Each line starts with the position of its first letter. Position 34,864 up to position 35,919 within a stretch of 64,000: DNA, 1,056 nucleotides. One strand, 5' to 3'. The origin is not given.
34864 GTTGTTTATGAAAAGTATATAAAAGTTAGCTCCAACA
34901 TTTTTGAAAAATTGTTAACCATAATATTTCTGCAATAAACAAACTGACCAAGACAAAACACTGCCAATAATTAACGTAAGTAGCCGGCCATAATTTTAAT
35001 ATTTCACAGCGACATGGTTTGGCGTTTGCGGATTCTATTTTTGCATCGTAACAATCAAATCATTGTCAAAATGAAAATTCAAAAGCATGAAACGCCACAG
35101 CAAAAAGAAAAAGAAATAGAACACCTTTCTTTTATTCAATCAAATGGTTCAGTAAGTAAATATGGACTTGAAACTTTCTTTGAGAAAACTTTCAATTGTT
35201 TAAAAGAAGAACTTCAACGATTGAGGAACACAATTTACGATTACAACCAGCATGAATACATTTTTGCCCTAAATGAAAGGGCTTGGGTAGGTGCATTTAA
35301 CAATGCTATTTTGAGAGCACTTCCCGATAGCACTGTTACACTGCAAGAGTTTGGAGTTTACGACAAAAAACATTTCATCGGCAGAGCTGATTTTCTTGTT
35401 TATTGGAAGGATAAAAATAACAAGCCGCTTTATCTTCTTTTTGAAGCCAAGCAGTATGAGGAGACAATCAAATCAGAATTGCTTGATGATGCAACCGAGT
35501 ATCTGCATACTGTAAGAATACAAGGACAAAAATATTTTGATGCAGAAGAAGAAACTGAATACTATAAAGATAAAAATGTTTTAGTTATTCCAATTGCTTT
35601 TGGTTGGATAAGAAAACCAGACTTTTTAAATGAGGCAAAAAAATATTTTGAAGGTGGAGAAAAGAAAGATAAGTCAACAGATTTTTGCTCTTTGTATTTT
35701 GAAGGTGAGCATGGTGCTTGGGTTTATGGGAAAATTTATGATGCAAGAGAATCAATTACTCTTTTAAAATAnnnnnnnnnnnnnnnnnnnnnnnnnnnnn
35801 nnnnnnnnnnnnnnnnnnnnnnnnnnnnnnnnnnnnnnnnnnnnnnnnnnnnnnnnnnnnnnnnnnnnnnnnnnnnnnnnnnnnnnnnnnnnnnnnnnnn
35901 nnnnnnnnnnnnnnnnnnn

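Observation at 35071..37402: Candidate novel WYL-regulated module: PD-(D/E)xK-like protein + HTH-WYL regulator + unknown 203-aa protein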

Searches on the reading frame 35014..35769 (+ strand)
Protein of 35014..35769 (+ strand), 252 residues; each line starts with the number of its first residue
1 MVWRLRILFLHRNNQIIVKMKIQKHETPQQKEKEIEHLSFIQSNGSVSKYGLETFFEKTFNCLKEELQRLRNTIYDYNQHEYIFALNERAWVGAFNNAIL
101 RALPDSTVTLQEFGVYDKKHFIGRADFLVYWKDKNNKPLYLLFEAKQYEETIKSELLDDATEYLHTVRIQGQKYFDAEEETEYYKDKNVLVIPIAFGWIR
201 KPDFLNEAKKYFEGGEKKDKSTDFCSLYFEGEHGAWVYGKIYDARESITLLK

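Call 4: search_protein_families(library=pfam, proteins=[window:35014-35769:+], max_evalue=0.1)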
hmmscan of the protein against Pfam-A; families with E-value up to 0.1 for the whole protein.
window:35014-35769:+ (252 aa): 1 family
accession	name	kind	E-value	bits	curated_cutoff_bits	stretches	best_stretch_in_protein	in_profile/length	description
PF08722.17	Tn7_TnsA-like_N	-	0.049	14.6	26.5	0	124-159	28-56/85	TnsA-like endonuclease N terminal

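Call 5: search_protein_families(library=padloc, proteins=[window:35014-35769:+], max_evalue=0.1)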
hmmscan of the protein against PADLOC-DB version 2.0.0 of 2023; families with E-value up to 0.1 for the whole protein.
window:35014-35769:+ (252 aa): 0 families

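Call 6: search_protein_families(library=ncbifam, proteins=[window:35014-35769:+], max_evalue=0.1)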
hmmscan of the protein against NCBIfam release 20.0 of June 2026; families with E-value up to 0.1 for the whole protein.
window:35014-35769:+ (252 aa): 0 families

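Call 7: search_protein_families(library=phrogs, proteins=[window:35014-35769:+], max_evalue=0.1)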
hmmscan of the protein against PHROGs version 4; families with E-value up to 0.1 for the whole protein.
window:35014-35769:+ (252 aa): 0 families

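Call 10: find_homologous_proteins(query=window:35071-35769:+)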
Query window:35071-35769:+ (233 aa): 44 proteins with E <= 0.001 among 177 candidates.
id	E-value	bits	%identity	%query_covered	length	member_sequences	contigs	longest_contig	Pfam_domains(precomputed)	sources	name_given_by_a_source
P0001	5.6e-154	528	100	100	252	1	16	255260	-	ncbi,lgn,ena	-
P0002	5.4e-105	368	75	91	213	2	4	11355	-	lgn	-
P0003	4.5e-95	336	70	91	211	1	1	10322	-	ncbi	-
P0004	2.8e-93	330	68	91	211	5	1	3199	-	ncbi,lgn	-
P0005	3.5e-93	329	70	91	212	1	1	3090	-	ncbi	ncbi:MAG: hypothetical protein ACKOE6_04430 [Flammeovirgaceae bacterium]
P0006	8.1e-91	322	68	91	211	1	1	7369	-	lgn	-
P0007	5.2e-88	313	67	91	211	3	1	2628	-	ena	-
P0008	1.2e-85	305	64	91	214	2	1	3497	-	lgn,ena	-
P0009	2.7e-84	300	64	89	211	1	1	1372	-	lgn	-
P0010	7.2e-84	299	64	91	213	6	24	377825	-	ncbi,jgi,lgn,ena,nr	ncbi:MAG TPA: hypothetical protein PK275_08425 [Chitinophagaceae bacterium]|nr:hypothetical protein 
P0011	3.5e-83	297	66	85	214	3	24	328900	-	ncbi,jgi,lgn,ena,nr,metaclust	ncbi:MAG: hypothetical protein BGO53_02225 [Sphingobacteriales bacterium 39-19]|nr:hypothetical prot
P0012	3.2e-82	294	65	85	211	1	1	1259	-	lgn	-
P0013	1.1e-81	292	62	94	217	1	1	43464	-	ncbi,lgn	-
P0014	1.4e-81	291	60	92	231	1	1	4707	-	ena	-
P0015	1.2e-72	262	58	85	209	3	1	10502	-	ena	-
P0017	5.5e-66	240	57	85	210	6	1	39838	-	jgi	jgi:hypothetical protein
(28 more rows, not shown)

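Call 13: find_related_loci(query=A2, collection=genome_contigs, flank=8000)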
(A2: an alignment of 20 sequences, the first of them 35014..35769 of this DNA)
Query A2 (252 aa) in genome_contigs; peptide patterns used: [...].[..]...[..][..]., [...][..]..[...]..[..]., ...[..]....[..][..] (x = any residue, [..] = any of these).
45 stretches matched a pattern; 9 encode a relative of the query (tblastn E <= 1e-3); 9 distinct loci.
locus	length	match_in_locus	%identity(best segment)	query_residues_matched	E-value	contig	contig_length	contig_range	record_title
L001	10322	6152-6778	70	35-246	9e-100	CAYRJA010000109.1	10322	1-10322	MAG TPA_asm: uncultured Bifidobacteriaceae bacterium isolate binchicken_co16_171 genome assembly, contig: NODE_10782_len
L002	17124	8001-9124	64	2-246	8e-87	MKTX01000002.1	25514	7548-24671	MAG: Sphingobacteriales bacterium 39-19 scnpilot_p_inoc_scaffold_1179, whole genome shotgun sequence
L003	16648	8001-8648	62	34-252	1e-86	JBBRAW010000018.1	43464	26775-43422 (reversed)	MAG: Bacteroidia bacterium isolate Co_metawrap_2315 Cmw_2315_k141_5210340_length_43464_cov_9.0000, whole genome shotgun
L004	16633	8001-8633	64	35-246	2e-89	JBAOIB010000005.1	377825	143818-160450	MAG: Chitinophagaceae bacterium isolate AS_Ams2_Bin32 np2_contig_9481, whole genome shotgun sequence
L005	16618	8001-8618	47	46-244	1e-53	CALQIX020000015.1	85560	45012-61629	MAG: Lishizhenia tianjinensis isolate HRSG-E13-bin-27 genome assembly, contig: HRSG-E13-C71, whole genome shotgun sequen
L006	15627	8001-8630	46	33-249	3e-53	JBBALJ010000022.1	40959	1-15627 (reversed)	MAG: Bacteroidia bacterium isolate EUL_060 ctg22-EUL_060, whole genome shotgun sequence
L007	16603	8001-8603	47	52-244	3e-52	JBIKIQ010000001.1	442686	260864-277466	MAG: Crocinitomicaceae bacterium isolate ME2014-06-10_3300042385_group5_bin3 Rohwer_bin754_scaffold_1_c1, whole genome s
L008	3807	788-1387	42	47-245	2e-46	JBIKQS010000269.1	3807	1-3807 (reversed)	MAG: Crocinitomicaceae bacterium isolate ME2015-05-27_3300043435_group6_bin193 Rohwer_bin763_scaffold_25649_c1, whole ge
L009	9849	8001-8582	44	50-248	4e-45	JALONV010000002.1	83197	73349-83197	MAG: Bacteroidales bacterium isolate Prado086 scaffold_132, whole genome shotgun sequence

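Call 22: search_solved_structures(query=A3, max_evalue=10, show_alignments=2)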
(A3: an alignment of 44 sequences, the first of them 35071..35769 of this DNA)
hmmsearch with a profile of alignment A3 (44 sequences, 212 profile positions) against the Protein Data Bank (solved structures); distinct sequences matched with E-value up to 10: 0.

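Call 24: find_encoding_contigs(protein=P0001, flank=6000, max_places=6)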
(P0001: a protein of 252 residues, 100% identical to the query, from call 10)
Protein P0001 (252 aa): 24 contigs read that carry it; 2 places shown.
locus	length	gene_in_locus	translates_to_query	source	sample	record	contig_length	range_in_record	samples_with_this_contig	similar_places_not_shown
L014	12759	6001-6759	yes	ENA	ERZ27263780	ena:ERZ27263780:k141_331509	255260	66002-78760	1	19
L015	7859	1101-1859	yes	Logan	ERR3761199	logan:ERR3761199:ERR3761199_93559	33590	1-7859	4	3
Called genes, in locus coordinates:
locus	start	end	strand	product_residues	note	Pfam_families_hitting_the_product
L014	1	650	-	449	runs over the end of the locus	PF01225:Mur_ligase, PF08245:Mur_ligase_M, PF02875:Mur_ligase_C (weak)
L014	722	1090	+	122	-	-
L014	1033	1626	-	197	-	PF05257:CHAP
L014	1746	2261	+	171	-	PF10543:ORF6N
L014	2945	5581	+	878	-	PF02861:Clp_N, PF13191:AAA_16 (weak), PF00004:AAA, PF17871:AAA_lid_9, PF00004:AAA, PF07724:AAA_2, PF07728:AAA_5, PF10431:ClpB_D2-small, +10 more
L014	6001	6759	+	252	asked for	-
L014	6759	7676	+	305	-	PF13280:WYL, PF25583:WCX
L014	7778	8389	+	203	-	PF17657:DNA_pol3_finger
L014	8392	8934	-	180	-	PF11848:DUF3368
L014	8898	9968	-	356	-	PF01381:HTH_3, PF12844:HTH_19, PF06114:Peptidase_M78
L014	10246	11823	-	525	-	-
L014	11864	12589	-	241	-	PF13489:Methyltransf_23 (weak)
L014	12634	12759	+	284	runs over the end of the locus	PF04187:Cofac_haem_bdg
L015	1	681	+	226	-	?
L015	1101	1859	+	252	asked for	-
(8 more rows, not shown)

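Call 25: find_encoding_contigs(protein=P0002, flank=8000, max_places=4)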
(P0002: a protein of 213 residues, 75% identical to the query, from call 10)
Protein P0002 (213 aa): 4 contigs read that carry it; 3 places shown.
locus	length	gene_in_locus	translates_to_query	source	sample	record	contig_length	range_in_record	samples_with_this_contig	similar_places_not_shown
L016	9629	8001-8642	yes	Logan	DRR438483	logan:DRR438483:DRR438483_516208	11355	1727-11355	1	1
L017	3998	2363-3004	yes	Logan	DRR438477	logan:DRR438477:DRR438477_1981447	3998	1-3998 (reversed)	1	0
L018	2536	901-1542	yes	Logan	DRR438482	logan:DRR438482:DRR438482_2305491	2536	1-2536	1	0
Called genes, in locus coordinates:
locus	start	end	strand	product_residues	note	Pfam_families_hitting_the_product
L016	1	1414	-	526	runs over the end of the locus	PF01645:Glu_synthase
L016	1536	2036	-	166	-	PF13302:Acetyltransf_3, PF00583:Acetyltransf_1 (weak)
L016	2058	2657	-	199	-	PF01966:HD (faint)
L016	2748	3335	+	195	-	PF00588:SpoU_methylase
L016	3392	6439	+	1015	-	PF20434:BD-FAE (weak), PF00326:Peptidase_S9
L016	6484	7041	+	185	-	PF13302:Acetyltransf_3, PF13420:Acetyltransf_4, PF00583:Acetyltransf_1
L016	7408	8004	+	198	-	-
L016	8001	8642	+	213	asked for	-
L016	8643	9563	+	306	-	PF13280:WYL, PF25583:WCX (weak)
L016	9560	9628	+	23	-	?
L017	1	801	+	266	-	?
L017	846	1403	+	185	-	PF13302:Acetyltransf_3, PF13420:Acetyltransf_4, PF00583:Acetyltransf_1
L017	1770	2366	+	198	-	-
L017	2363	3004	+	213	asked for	-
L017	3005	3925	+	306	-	PF13280:WYL, PF25583:WCX (weak)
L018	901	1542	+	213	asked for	-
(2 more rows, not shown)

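Call 31: predict_structure(alignment_id=A3)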
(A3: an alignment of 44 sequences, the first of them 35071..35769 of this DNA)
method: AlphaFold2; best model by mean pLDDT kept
length: 233 residues; sequences in the alignment: 44
mean_pLDDT: 90.5   pTM: 0.87
mean pLDDT of the five models: 90.5, 89.4, 89.3, 89.2, 89.1
residues with pLDDT >= 90: 178; 70-90: 36; 50-70: 16; < 50: 3
segments of 3 or more residues with pLDDT < 50: 231-233
pLDDT, mean of each block of 10 residues (from residue 1): 62 85 91 97 98 85 91 98 97 91 93 95 97 92 94 89 88 98 96 83 95 96 83 44
secondary structure, 60 per line:
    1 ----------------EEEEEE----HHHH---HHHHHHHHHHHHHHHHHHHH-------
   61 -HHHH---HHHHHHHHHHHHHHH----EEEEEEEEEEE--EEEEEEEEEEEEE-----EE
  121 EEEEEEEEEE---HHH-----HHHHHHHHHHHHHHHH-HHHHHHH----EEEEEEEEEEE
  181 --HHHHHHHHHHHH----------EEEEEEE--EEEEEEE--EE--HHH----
elements in order: E17-22 H27-30 H34-53 H62-65 H69-83 E88-98 E101-113 E119-130 H142-157 H159-165 E170-180 H183-194 E205-211 E214-220

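Call 37: find_related_loci(query=A3, collection=viral_contigs, flank=8000)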
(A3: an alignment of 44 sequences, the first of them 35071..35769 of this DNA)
Query A3 (233 aa) in viral_contigs; peptide patterns used: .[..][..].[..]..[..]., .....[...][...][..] (x = any residue, [..] = any of these).
21 stretches matched a pattern, but none encodes a relative of the query by tblastn (E <= 1e-3).

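Call 38: find_related_loci(query=A3, collection=metagenome_contigs, flank=8000)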
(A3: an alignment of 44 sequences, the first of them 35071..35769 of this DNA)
Query A3 (233 aa) in metagenome_contigs; peptide patterns used: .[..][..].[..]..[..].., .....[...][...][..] (x = any residue, [..] = any of these).
371 stretches matched a pattern; 11 encode a relative of the query (tblastn E <= 1e-3); 11 distinct loci.
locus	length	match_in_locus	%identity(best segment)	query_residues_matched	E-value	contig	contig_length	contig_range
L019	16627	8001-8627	64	16-227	2e-87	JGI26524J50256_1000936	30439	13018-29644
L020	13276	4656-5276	54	16-223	4e-73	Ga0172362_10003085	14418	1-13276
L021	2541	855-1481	55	13-222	3e-69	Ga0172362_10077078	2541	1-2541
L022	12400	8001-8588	43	32-227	3e-52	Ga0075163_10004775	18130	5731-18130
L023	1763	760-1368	43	33-225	7e-47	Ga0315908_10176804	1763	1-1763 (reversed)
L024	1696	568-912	59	16-131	2e-44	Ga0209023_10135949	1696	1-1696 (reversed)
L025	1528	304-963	41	27-232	6e-44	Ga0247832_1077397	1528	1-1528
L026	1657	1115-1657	40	27-189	1e-32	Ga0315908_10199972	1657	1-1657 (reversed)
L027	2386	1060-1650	33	26-228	2e-28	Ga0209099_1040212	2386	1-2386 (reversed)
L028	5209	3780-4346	36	35-222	4e-24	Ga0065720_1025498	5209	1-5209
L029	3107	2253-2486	37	44-115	6e-11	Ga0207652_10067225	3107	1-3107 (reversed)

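Call 47: search_protein_representatives(alignment_id=A3)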
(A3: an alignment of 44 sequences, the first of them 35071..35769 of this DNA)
Query: 44 sequences, 212 profile positions. Proteins with E-value up to 0.001 (for the whole library): 163; up to 1e-10: 114; up to 1e-30: 44. The best 150 are listed.
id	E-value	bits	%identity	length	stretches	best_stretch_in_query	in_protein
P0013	1.6e-94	331.8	-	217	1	1-210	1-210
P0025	8.1e-81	287.0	-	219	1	3-209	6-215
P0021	1.6e-80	286.0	-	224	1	6-210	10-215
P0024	1.9e-78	279.3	-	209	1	5-210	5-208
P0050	2.6e-78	278.8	-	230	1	4-209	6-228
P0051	1.1e-69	250.6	-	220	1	2-211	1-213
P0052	1.3e-66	240.6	-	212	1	2-209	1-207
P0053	1.9e-66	240.1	-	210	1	2-208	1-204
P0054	2.4e-63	229.9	-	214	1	14-209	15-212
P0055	3.6e-62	226.1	-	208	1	4-208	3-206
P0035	2.7e-61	223.2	-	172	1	1-171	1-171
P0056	1.0e-60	221.3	-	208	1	3-200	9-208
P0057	1.8e-60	220.5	-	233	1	2-208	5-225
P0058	3.2e-57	209.9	-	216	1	1-207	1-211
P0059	8.0e-56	205.3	-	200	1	21-209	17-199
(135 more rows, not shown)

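Call 49: fold_search(model_id=the predicted structure, library=pdb)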
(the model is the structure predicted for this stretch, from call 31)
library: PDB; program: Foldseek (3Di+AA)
matches with E <= 10: 504; with E <= 0.001: 1
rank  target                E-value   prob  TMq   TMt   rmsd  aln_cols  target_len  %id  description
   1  7fiw_A                5.5e-04  0.99  0.33  0.13   6.3       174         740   14  Crystal structure of the complex formed by Wolbachia cytoplasmic incompatibility factors CidAwMel(ST) and CidBND1-ND2  (released 2022-04-06)
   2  8ps5_A                5.3e-03  0.89  0.34  0.23   9.0       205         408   16  Escherichia coli SduA complex bound to DNA (released 2025-01-22)
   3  7fiv_B                1.5e-02  0.77  0.31  0.11  10.9       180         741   13  Crystal structure of the complex formed by Wolbachia cytoplasmic incompatibility factors CidA and CidBND1-ND2 from wPi (released 2022-04-06)
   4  3e45_B                3.0e-02  0.13  0.19  0.18  16.3       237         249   10  Q138F HincII bound to Noncognate DNA (GTGCAC) and Ca2+ (released 2008-08-26)
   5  1stx_A                3.2e-02  0.23  0.27  0.26  14.0       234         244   10  Structure of the K38A mutant of EcoRV bound to cognate DNA and Mn2+ (released 2004-04-06)
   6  6wxw_A                3.9e-02  0.13  0.16  0.11  16.0       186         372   12  crystal structure of apo Card1 (released 2020-12-30)
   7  7lwa_A                3.9e-02  0.11  0.18  0.17  18.5       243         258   10  Human Exonuclease 5 crystal structure (T88E) in complex with ssDNA and Mg (released 2021-07-14)
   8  6q1h_G                4.2e-02  0.38  0.24  0.24   8.9       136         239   14  Structure of P. aeruginosa ATCC27853 NucC, cAAA-bound form (released 2019-12-25)
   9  1tx3_D                4.2e-02  0.10  0.19  0.18  15.7       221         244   13  HINCII BOUND TO COGNATE DNA (released 2005-02-15)
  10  6q1h_A                4.5e-02  0.35  0.24  0.24   8.9       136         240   14  Structure of P. aeruginosa ATCC27853 NucC, cAAA-bound form (released 2019-12-25)
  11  6uxf                  4.8e-02  0.25  0.30  0.30  13.7       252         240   10  Structure of V. metoecus NucC, hexamer form (released 2019-12-25)
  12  7lw9_A                4.8e-02  0.09  0.15  0.14  18.1       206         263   13  Human Exonuclease 5 crystal structure in complex with ssDNA, Sm, and Na (released 2021-07-14)
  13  7esz_C                5.8e-02  0.20  0.23  0.10   8.9       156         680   16  Crystal structure of the complex formed by Wolbachia cytoplasmic incompatibility factors CinA and CinB with Mn2+ from  (released 2021-11-10)
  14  1kc6_B                5.8e-02  0.10  0.19  0.18  16.4       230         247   11  HincII Bound to Cognate DNA (released 2001-12-07)
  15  2vld_A                6.2e-02  0.54  0.25  0.25   8.8       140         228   18  crystal structure of a repair endonuclease from Pyrococcus abyssi (released 2009-05-19)
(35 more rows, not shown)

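Call 50: search_protein_families(library=pfam, alignment_id=A5, max_evalue=0.01)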
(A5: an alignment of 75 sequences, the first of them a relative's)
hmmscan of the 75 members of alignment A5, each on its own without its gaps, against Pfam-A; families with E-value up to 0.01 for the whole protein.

A. member 1, P0051 (220 aa): 0 families

B. families by the number of members that match (of 75 scanned): 6 families
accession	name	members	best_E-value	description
PF08011.17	PDDEXK_9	12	1.6e-06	PD-(D/E)XK nuclease superfamily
PF08378.17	NERD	5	0.00021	Nuclease-related domain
PF13323.11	HPIH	1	0.0021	N-terminal domain with HPIH motif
PF09572.16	RE_XamI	1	0.0021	XamI restriction endonuclease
PF15104.11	CFAP141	1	0.0039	Cilia- and flagella-associated protein 141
PF08774.17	VRR_NUC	1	0.0092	VRR-NUC domain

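Call 51: find_encoding_contigs(protein=P0013, flank=10000, max_places=2)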
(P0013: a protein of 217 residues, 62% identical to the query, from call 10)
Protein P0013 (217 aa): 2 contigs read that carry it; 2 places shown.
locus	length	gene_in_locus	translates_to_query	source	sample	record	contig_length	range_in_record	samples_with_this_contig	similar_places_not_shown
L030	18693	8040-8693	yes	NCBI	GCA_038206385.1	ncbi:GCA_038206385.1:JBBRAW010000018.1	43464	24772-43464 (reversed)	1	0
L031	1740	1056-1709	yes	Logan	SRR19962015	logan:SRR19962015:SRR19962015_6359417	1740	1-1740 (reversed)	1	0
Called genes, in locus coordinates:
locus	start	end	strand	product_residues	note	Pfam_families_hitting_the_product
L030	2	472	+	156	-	?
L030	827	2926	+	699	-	PF13623:SurA_N_2, PF13624:SurA_N_3, PF13145:Rotamase_2 (weak), PF13616:Rotamase_3, PF00639:Rotamase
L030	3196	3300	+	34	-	-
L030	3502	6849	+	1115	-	PF23653:DUF7149, PF25120:DUF7814, PF20473:MmeI_Mtase, PF07669:Eco57I, PF02384:N6_Mtase, PF12950:TaqI_C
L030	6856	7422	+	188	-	PF02498:Bro-N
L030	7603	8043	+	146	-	-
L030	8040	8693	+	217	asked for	-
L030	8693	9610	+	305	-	PF13280:WYL, PF25583:WCX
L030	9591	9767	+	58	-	-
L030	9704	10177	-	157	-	PF00583:Acetyltransf_1, PF13673:Acetyltransf_10, PF13508:Acetyltransf_7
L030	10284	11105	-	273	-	PF01177:Asp_Glu_race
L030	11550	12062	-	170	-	PF03938:OmpH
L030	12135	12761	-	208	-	PF03938:OmpH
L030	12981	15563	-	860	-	PF07244:POTRA (weak), PF08479:POTRA_2 (faint), PF07244:POTRA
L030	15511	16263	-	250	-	PF01255:Prenyltransf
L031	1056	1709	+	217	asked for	-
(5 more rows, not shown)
